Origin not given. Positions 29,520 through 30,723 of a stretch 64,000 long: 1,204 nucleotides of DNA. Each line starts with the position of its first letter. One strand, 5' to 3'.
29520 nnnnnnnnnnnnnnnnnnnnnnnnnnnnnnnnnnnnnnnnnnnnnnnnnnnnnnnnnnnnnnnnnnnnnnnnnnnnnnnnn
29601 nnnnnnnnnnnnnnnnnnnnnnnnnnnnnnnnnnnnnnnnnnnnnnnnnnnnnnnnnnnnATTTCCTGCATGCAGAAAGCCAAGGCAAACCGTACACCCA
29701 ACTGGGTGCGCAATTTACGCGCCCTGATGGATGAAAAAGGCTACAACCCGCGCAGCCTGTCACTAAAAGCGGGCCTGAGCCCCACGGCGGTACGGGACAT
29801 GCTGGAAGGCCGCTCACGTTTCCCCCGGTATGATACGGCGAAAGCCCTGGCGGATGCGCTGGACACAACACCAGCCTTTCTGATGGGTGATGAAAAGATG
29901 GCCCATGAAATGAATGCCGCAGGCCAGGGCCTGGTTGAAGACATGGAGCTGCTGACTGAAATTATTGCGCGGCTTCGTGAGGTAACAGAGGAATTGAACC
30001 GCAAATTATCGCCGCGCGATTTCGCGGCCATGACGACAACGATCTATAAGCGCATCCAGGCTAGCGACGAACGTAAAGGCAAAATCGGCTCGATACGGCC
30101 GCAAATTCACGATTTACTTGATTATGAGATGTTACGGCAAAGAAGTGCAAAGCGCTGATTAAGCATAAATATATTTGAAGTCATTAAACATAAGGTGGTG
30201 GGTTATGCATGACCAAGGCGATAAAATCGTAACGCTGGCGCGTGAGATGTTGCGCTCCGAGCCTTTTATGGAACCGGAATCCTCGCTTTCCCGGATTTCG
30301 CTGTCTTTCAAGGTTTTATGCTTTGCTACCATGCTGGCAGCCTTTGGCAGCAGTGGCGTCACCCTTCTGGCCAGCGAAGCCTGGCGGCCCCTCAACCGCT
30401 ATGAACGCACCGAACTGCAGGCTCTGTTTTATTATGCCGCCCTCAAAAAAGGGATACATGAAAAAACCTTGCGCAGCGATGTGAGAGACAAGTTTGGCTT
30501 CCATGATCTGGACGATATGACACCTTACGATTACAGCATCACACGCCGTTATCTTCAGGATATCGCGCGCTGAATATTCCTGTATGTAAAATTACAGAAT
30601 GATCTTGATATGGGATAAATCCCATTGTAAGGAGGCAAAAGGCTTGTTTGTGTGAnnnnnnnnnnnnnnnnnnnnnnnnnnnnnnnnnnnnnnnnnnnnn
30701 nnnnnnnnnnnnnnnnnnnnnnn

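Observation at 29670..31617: Small islet with XRE regulator, two unannotatable ORFs and a convergent three-fold 85-aa repeat protein of low GC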

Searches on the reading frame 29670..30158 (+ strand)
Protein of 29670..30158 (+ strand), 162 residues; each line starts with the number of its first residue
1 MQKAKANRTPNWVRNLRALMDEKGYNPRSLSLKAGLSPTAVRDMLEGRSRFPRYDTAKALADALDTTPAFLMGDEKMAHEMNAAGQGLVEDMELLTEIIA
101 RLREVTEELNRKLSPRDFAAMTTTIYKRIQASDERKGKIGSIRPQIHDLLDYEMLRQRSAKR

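Call 3: search_protein_families(library=pfam, proteins=[window:29670-30158:+], max_evalue=0.1)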
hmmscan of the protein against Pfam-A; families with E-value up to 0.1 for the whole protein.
window:29670-30158:+ (162 aa): 7 families
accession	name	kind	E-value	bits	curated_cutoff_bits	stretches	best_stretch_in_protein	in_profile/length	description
PF13443.12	HTH_26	-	4.1e-07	30.6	22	1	15-72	1-58/63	Cro/C1-type HTH DNA-binding domain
PF01381.28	HTH_3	-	8.6e-07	29.3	23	1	16-71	1-55/55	Helix-turn-helix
PF13560.12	HTH_31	-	3.1e-06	27.8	27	1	15-69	5-59/64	Helix-turn-helix domain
PF18780.6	HNH_repeat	-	0.0097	16.7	26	1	97-128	5-40/54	Homing endonuclease associated repeat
PF20317.4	HTH_60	-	0.027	15.2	24.1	1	11-108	5-103/140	Helix-turn-helix domain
PF17765.7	MLTR_LBD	-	0.051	14.1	26.3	0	58-95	6-43/168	MmyB-like transcription regulator ligand binding domain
PF20117.4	DUF6507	-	0.095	13.7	25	0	56-84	77-105/120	Family of unknown function (DUF6507)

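Call 4: search_protein_families(library=phrogs, proteins=[window:29670-30158:+], max_evalue=0.1)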
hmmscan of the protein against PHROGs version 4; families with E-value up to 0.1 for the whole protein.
window:29670-30158:+ (162 aa): 15 families
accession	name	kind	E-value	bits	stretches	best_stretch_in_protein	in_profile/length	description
phrog_2967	-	transcription regulation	2.1e-11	44.8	1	13-90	12-78/225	transcriptional regulator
phrog_8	-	transcription regulation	4.7e-11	43.7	1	12-121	77-179/346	transcriptional regulator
phrog_3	-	transcription regulation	1.9e-07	32.2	1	7-100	84-179/430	transcriptional repressor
phrog_4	-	transcription regulation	1.7e-06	28.3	1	8-77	133-198/400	transcriptional repressor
phrog_5823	-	transcription regulation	2.9e-06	27.7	1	14-89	9-85/404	transcriptional regulator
phrog_4583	-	transcription regulation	3.9e-05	24.6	1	15-79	14-77/81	transcriptional repressor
phrog_769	-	transcription regulation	0.0004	21.3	1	16-69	16-65/89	transcriptional repressor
phrog_2439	-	transcription regulation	0.0019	18.1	1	15-80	11-75/367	transcriptional regulator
phrog_2328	-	transcription regulation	0.0036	18.1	1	16-75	20-78/128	transcriptional repressor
phrog_7241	-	transcription regulation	0.0073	17.4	1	15-71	65-120/122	transcriptional regulator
phrog_6223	-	transcription regulation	0.008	17.2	1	21-60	14-53/73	transcriptional repressor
phrog_3257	-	unknown function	0.023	14.9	1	13-43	129-159/263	-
phrog_8898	-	unknown function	0.024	15.4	0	14-54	4-44/70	-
phrog_18891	-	tail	0.076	11.8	1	75-144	42-109/1191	tail length tape measure protein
phrog_5509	-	connector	0.086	13.7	0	90-139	10-60/140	neck protein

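Call 5: search_protein_families(library=padloc, proteins=[window:29670-30158:+], max_evalue=0.1)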
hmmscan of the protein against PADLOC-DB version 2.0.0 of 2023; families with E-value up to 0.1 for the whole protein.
window:29670-30158:+ (162 aa): 2 families
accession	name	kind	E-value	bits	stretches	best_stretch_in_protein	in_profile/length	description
PDLC04142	capH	-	2e-08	33.2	1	15-102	10-98/103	capH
PDLC03949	RmrA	-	0.0078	13.1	1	23-78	14-68/363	-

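Call 48: find_homologous_proteins(query=window:29670-30158:+, max_evalue=0.00001)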
Query window:29670-30158:+ (162 aa): 257 proteins with E <= 0.00001 among 333 candidates; the best 120 are listed.
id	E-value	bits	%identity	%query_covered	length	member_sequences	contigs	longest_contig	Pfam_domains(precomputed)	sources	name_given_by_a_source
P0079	5.9e-99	346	100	100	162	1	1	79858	PF01381.29,PF13560.13,PF13443.13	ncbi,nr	ncbi:MAG: helix-turn-helix transcriptional regulator [Alphaproteobacteria bacterium]|nr:helix-turn-h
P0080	7.3e-79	281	81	100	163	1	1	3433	PF01381.29,PF13560.13,PF13443.13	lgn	-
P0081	2.0e-68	247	72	100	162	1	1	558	PF13560.13,PF13443.13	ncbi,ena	-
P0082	3.5e-68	246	74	93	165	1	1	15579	PF13443.13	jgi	-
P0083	1.4e-67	244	72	100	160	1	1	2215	PF13560.13,PF13443.13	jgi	jgi:transcriptional regulator with XRE-family HTH domain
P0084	8.6e-67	242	70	99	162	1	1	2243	PF13560.13,PF13443.13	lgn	-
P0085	8.7e-67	242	70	100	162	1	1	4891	PF13560.13,PF13443.13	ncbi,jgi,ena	jgi:transcriptional regulator with XRE-family HTH domain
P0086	1.7e-66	241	72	100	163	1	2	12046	PF22470.2,PF13560.13,PF13443.13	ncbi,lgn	ncbi:MAG: helix-turn-helix transcriptional regulator [Alphaproteobacteria bacterium]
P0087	3.8e-66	240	70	100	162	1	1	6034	PF13560.13,PF13443.13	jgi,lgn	jgi:transcriptional regulator with XRE-family HTH domain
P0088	5.4e-66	239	69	100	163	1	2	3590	PF13560.13,PF13443.13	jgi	jgi:transcriptional regulator with XRE-family HTH domain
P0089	4.9e-65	236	70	98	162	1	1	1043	PF13560.13,PF13443.13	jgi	jgi:transcriptional regulator with XRE-family HTH domain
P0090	7.3e-65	236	70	99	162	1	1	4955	PF13560.13,PF13443.13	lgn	-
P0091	1.1e-64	235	71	100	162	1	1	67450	PF13560.13,PF13443.13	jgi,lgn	-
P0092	1.4e-64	235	68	100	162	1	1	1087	PF13443.13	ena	-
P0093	1.4e-64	235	69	99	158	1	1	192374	PF13560.13,PF13443.13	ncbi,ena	-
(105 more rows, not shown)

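Call 84: search_protein_families(library=ncbifam, proteins=[window:29670-30158:+], max_evalue=0.01)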
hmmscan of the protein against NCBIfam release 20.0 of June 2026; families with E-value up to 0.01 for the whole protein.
window:29670-30158:+ (162 aa): 2 families
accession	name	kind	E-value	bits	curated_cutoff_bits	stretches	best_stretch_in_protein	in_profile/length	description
NF048000.1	ECH1013_TF_S24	equivalog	5.4e-06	26.4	300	1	13-89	4-80/204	ECH_1013 family putative transcriptional regulator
NF010465.0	PRK13890.1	equivalog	0.00084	19.4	96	1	14-78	8-71/121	conjugal transfer protein TrbA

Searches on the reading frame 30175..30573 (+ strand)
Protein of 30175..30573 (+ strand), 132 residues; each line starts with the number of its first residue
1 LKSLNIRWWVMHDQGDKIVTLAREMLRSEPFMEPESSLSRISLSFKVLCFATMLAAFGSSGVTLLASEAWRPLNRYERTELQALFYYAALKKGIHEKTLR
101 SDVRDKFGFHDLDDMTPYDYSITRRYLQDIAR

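Call 3: search_protein_families(library=pfam, proteins=[window:30175-30573:+], max_evalue=0.1)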
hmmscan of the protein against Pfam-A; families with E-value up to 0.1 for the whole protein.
window:30175-30573:+ (132 aa): 0 families

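Call 4: search_protein_families(library=phrogs, proteins=[window:30175-30573:+], max_evalue=0.1)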
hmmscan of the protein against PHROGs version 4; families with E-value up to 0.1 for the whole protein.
window:30175-30573:+ (132 aa): 0 families

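Call 5: search_protein_families(library=padloc, proteins=[window:30175-30573:+], max_evalue=0.1)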
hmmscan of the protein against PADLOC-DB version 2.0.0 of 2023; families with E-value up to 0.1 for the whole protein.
window:30175-30573:+ (132 aa): 0 families

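Call 13: find_homologous_proteins(query=window:30175-30573:+, max_evalue=0.01)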
Query window:30175-30573:+ (132 aa): 10 proteins with E <= 0.01 among 25 candidates.
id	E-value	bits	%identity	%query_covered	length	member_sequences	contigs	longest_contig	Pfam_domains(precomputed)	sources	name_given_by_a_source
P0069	4.0e-74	265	100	92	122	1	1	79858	-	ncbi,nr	ncbi:MAG: hypothetical protein SFW62_10080 [Alphaproteobacteria bacterium]|nr:hypothetical protein [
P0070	8.1e-53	196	74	92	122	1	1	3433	-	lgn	-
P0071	2.2e-39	153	59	92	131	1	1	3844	-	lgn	-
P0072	3.7e-30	123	52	90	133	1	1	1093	-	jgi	jgi:hypothetical protein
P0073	9.5e-30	121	48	92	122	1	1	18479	-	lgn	-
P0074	2.2e-28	117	52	89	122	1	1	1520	-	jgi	jgi:hypothetical protein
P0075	3.2e-28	116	46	95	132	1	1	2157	-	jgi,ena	-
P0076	1.0e-27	115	52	89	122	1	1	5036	-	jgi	jgi:hypothetical protein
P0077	1.0e-26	112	53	89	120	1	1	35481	-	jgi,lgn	-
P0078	2.9e-23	100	48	89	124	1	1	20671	-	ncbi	-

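Call 14: find_encoding_contigs(protein=P0077, flank=8000, max_places=3)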
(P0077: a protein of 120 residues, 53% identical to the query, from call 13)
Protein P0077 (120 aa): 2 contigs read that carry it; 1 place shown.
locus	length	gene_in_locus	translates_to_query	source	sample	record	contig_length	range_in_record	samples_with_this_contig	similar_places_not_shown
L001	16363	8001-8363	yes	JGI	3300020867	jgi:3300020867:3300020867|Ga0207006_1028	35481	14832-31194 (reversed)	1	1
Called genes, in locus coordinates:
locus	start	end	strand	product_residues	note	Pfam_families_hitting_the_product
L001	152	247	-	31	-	-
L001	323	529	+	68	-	-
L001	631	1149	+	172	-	-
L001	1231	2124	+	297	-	PF01297:ZnuA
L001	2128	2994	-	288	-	PF00950:ABC-3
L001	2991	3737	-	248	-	PF00005:ABC_tran, PF13304:AAA_21 (faint)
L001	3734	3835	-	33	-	-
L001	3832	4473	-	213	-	-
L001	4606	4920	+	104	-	PF07578:LAB_N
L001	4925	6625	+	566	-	PF13231:PMT_2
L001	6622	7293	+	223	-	PF14378:PAP2_3 (weak), PF01569:PAP2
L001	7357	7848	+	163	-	PF13443:HTH_26 (faint), PF13560:HTH_31 (weak)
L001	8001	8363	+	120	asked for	-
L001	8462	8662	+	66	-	-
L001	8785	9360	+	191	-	-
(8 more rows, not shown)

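Call 15: find_encoding_contigs(protein=P0078, flank=8000, max_places=3)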
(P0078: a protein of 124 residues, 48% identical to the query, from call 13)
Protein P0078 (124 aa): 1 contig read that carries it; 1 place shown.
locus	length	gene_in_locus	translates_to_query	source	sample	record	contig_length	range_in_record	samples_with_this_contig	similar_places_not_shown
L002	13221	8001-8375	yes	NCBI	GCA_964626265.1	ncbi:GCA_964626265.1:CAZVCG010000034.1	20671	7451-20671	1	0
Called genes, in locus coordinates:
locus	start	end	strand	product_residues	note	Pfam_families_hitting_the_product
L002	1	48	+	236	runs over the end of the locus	PF01381:HTH_3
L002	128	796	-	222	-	PF13527:Acetyltransf_9, PF00583:Acetyltransf_1 (weak), PF13508:Acetyltransf_7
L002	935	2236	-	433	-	-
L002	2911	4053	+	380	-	PF01098:FTSW_RODA_SPOVE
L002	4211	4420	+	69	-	-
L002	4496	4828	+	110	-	PF07578:LAB_N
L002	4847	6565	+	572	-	PF02366:PMT, PF13231:PMT_2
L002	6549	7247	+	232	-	PF01569:PAP2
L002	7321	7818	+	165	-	PF13443:HTH_26 (weak)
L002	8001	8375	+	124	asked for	-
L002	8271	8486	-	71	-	-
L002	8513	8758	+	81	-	-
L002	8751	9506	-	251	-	-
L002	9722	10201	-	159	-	PF27746:Small_heat_shock_put (weak), PF00011:HSP20, PF17886:ArsA_HSP20 (weak)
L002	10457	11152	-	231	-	PF02586:SRAP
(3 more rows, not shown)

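Call 16: find_encoding_contigs(protein=P0073, flank=8000, max_places=3)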
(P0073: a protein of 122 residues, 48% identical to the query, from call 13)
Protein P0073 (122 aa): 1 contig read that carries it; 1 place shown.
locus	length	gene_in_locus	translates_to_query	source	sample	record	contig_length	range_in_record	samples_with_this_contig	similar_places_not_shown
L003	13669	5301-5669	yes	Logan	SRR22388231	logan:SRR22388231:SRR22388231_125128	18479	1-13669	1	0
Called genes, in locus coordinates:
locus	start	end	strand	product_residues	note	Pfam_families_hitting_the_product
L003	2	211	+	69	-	?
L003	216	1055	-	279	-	PF00950:ABC-3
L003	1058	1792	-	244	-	PF02463:SMC_N (faint), PF00005:ABC_tran, PF13555:AAA_29 (weak), PF13304:AAA_21 (faint)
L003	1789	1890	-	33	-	-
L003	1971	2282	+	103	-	PF07578:LAB_N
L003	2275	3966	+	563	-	PF13231:PMT_2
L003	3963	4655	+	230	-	PF01569:PAP2, PF14378:PAP2_3 (weak)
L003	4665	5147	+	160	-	PF13443:HTH_26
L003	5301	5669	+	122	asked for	-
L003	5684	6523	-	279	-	-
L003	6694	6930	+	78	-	-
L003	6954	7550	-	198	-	PF01590:GAF, PF13185:GAF_2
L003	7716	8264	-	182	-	PF08534:Redoxin, PF00578:AhpC-TSA, PF00085:Thioredoxin (weak), PF13905:Thioredoxin_8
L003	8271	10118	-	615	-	PF01578:Cytochrom_C_asm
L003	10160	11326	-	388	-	PF05140:ResB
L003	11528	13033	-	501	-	PF00989:PAS (faint), PF13188:PAS_8 (faint), PF08448:PAS_4, PF08447:PAS_3, PF13426:PAS_9, PF00015:MCPsignal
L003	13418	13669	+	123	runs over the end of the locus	PF01152:Bac_globin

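Call 44: find_related_loci(query=A3, collection=genome_contigs, flank=8000)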
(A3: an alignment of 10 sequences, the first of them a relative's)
Query A3 (122 aa) in genome_contigs; peptide patterns used: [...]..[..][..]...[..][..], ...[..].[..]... (x = any residue, [..] = any of these).
95 stretches matched a pattern; 14 encode a relative of the query (tblastn E <= 1e-3); 14 distinct loci.
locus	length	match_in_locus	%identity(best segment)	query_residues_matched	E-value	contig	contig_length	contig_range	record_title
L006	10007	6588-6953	48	1-122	2e-33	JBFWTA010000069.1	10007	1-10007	MAG: Bdellovibrionales bacterium isolate CA_2019_TPBF_36 NODE_27793_length_10007_cov_2.796154_TPBF, whole genome shotgun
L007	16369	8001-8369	45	1-122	4e-31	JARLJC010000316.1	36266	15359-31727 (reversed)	MAG: Alphaproteobacteria bacterium isolate MAG_CA1 MetaCoAG_Bin_1_Anoxic_k141_2327765, whole genome shotgun sequence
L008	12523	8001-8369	47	1-122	3e-31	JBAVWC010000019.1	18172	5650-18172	MAG: Alphaproteobacteria bacterium isolate MFD02472_ilm_asm_bin11 k127_243426, whole genome shotgun sequence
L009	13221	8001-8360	48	1-118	2e-30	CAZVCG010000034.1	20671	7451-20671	MAG TPA_asm: uncultured Rhodospirillaceae bacterium isolate SRP290908_co2_189 genome assembly, contig: NODE_3361_length_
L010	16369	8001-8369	44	1-122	3e-29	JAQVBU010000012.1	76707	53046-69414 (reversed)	MAG: Alphaproteobacteria bacterium isolate STD2_72 NODE_1073_length_76707_cov_12.146605_Sandtown_D2, whole genome shotgu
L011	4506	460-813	45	1-119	1e-28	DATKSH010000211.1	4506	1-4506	MAG TPA_asm: Alphaproteobacteria bacterium isolate SMAG_U14049 k141_456872, whole genome shotgun sequence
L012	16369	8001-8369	43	1-122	2e-26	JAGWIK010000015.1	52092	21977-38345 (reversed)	MAG: Alphaproteobacteria bacterium isolate REEB112 contig-150_607, whole genome shotgun sequence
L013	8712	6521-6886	40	1-122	2e-25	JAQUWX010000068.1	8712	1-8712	MAG: Alphaproteobacteria bacterium isolate STD2_20 NODE_32709_length_8712_cov_31.021083_Sandtown_D2, whole genome shotgu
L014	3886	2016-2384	41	1-120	2e-22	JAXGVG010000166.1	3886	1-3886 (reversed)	MAG: Alphaproteobacteria bacterium isolate AnMBR.bin438 bin438_166, whole genome shotgun sequence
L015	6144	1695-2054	46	1-118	2e-21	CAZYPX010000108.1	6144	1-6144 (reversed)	MAG TPA_asm: uncultured Rhodospirillaceae bacterium isolate binchicken_co168_333 genome assembly, contig: NODE_19227_len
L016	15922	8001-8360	37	1-119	8e-21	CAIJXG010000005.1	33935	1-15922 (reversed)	MAG: uncultured proteobacterium isolate Kiruna_bin-02063 genome assembly, contig: bin-02063:005/141, whole genome shotgu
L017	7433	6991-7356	37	1-117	9e-21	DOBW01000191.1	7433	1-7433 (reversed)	MAG TPA_asm: Rhodospirillaceae bacterium isolate UBA9219 contig_127260, whole genome shotgun sequence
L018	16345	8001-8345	40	1-118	6e-15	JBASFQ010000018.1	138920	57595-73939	MAG: Alphaproteobacteria bacterium isolate MFD03500_ilm_asm_bin1 k127_4174, whole genome shotgun sequence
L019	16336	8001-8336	42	1-110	4e-14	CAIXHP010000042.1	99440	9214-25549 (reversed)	MAG: uncultured proteobacterium isolate I2_bin-116 genome assembly, contig: bin-116:42/70, whole genome shotgun sequence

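Call 66: predict_structure(alignment_id=A3)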
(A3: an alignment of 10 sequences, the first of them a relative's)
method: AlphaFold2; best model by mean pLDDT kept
length: 122 residues; sequences in the alignment: 10
mean_pLDDT: 73.9   pTM: 0.48
mean pLDDT of the five models: 73.9, 73.4, 72.3, 72.1, 70.8
residues with pLDDT >= 90: 33; 70-90: 38; 50-70: 38; < 50: 13
segments of 3 or more residues with pLDDT < 50: 21-32
pLDDT, mean of each block of 10 residues (from residue 1): 66 64 44 59 60 61 87 93 91 87 82 91 83
secondary structure, 60 per line:
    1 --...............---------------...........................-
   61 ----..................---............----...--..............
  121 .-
elements in order: H3-17 H33-59 H65-82 H86-97 H107-121

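Call 79: find_encoding_contigs(protein=P0070, flank=5000, max_places=3)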
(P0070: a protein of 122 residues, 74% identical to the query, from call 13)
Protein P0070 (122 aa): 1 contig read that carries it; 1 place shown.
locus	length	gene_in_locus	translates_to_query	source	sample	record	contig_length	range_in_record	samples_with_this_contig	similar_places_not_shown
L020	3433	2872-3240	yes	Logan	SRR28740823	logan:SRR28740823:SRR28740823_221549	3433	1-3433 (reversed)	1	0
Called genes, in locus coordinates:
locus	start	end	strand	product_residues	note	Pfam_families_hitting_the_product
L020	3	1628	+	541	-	?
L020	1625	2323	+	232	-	PF14378:PAP2_3 (weak), PF01569:PAP2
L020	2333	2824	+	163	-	PF01381:HTH_3 (weak), PF13443:HTH_26 (weak), PF13560:HTH_31 (weak)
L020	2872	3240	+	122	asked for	-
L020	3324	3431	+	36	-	?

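Call 80: find_encoding_contigs(protein=P0071, flank=5000, max_places=3)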
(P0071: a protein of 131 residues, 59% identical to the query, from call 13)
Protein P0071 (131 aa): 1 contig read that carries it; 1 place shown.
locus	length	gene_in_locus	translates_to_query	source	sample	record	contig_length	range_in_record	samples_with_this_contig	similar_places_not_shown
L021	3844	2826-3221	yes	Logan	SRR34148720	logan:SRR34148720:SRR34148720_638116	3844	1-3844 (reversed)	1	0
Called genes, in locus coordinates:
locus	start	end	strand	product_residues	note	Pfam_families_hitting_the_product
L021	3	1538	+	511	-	?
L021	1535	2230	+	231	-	PF14378:PAP2_3 (weak), PF14360:PAP2_C (faint), PF01569:PAP2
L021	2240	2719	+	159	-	PF13443:HTH_26 (weak), PF13560:HTH_31 (weak)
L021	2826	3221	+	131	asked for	-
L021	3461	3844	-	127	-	?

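Call 84: search_protein_families(library=ncbifam, proteins=[window:30205-30573:+], max_evalue=0.01)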
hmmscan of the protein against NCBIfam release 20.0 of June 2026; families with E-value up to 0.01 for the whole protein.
window:30205-30573:+ (122 aa): 0 families
